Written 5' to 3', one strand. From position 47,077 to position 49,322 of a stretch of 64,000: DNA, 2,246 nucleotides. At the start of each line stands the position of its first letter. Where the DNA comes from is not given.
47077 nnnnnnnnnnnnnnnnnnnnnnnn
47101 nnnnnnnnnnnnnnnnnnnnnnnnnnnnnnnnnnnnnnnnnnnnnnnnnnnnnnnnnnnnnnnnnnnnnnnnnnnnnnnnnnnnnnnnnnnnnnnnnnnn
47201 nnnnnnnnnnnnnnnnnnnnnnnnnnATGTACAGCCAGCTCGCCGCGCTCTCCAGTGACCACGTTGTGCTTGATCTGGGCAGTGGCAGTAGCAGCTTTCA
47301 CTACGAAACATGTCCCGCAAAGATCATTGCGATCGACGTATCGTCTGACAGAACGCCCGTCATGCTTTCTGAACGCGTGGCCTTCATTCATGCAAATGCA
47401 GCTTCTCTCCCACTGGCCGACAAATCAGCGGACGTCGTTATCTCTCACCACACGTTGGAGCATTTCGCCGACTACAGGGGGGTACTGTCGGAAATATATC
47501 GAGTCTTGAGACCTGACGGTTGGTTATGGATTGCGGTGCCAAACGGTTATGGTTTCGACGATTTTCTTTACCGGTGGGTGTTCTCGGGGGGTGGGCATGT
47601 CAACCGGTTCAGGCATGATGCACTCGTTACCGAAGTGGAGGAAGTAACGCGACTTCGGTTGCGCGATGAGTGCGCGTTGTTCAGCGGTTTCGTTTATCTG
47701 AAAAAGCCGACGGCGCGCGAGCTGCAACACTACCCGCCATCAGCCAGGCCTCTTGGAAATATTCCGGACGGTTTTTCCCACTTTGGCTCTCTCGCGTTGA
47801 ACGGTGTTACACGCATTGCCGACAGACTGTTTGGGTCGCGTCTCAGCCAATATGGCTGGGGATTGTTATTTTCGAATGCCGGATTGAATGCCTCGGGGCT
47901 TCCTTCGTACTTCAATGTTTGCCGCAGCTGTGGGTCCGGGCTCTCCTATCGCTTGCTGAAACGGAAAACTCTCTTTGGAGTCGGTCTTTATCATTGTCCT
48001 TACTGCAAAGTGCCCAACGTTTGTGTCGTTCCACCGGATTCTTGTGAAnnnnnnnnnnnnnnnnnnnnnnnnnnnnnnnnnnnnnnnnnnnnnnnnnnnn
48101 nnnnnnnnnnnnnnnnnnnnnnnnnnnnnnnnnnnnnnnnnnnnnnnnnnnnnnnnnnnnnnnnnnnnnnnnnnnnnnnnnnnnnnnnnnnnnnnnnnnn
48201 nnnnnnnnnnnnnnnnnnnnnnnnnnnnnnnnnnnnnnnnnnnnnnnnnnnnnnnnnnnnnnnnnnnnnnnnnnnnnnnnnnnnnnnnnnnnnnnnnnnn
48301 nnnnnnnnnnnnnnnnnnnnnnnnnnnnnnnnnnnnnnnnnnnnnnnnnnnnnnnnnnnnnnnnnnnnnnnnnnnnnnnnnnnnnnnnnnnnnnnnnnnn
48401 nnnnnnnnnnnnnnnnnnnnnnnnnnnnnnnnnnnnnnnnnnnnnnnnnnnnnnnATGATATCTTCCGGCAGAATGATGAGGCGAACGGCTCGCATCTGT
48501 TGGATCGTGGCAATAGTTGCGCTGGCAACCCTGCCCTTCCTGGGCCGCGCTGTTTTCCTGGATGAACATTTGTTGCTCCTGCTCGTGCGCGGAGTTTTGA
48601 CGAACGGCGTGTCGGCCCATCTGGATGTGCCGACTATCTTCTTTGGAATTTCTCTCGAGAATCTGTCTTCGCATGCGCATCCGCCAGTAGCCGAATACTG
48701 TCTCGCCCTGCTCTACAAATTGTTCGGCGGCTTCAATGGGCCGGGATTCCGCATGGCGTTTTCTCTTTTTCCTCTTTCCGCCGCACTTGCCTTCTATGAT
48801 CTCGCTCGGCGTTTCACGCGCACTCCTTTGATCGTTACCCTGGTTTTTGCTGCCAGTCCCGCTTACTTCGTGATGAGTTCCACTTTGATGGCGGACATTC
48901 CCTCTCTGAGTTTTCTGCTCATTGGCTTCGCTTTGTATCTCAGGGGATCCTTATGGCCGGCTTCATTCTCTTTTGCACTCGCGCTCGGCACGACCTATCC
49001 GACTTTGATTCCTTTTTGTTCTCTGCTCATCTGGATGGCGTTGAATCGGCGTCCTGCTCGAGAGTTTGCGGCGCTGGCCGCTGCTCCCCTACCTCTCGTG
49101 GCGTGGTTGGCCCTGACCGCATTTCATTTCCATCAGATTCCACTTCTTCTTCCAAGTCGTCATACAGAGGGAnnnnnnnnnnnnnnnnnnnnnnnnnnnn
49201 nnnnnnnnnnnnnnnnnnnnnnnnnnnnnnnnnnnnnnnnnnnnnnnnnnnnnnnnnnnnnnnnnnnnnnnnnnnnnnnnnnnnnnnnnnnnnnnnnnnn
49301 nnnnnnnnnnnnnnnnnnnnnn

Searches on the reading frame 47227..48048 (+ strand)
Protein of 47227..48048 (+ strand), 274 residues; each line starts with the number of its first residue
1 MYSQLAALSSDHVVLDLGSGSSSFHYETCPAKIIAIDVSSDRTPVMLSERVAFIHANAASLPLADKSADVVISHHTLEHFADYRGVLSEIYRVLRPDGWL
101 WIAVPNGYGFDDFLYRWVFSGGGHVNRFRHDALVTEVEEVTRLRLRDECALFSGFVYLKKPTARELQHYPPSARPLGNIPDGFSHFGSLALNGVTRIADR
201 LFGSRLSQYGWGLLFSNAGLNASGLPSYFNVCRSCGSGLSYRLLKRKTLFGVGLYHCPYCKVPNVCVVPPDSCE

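Call 46: search_protein_families(library=pfam, proteins=[window:47227-48048:+], max_evalue=0.01)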
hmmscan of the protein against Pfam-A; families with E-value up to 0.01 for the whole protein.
window:47227-48048:+ (274 aa): 7 families
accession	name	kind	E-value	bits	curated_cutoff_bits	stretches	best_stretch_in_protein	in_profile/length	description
PF08241.18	Methyltransf_11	-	2.5e-18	66.9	21.2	1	15-102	1-95/95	Methyltransferase domain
PF13649.12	Methyltransf_25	-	1.5e-12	48.4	27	1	14-98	1-97/97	Methyltransferase domain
PF13847.12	Methyltransf_31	-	1.6e-12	47.8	27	1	9-106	2-113/145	Methyltransferase domain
PF13489.12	Methyltransf_23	-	7.2e-11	42.5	27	1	8-138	20-155/164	Methyltransferase domain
PF08242.18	Methyltransf_12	-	2.7e-08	34.9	30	1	15-100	1-98/98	Methyltransferase domain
PF01209.24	Ubie_methyltran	-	8e-08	32.3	20.1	1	49-101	98-150/233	ubiE/COQ5 methyltransferase family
PF05148.21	Methyltransf_8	-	3.3e-06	27.6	27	1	10-103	72-157/219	Hypothetical methyltransferase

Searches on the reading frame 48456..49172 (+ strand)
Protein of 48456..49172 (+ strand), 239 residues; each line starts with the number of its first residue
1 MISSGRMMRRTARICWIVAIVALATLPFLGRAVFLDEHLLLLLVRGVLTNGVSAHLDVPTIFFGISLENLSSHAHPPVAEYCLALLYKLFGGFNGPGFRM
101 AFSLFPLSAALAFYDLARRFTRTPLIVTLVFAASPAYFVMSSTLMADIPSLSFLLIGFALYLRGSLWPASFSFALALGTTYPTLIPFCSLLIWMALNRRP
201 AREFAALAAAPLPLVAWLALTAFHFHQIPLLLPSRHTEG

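Call 46: search_protein_families(library=pfam, proteins=[window:48456-49172:+], max_evalue=0.01)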
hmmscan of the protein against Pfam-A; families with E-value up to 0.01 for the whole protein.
window:48456-49172:+ (239 aa): 1 family
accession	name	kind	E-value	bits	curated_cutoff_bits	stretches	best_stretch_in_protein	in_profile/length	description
PF13231.12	PMT_2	-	7.4e-05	23.5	26.1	1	75-206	2-143/160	Dolichyl-phosphate-mannose-protein mannosyltransferase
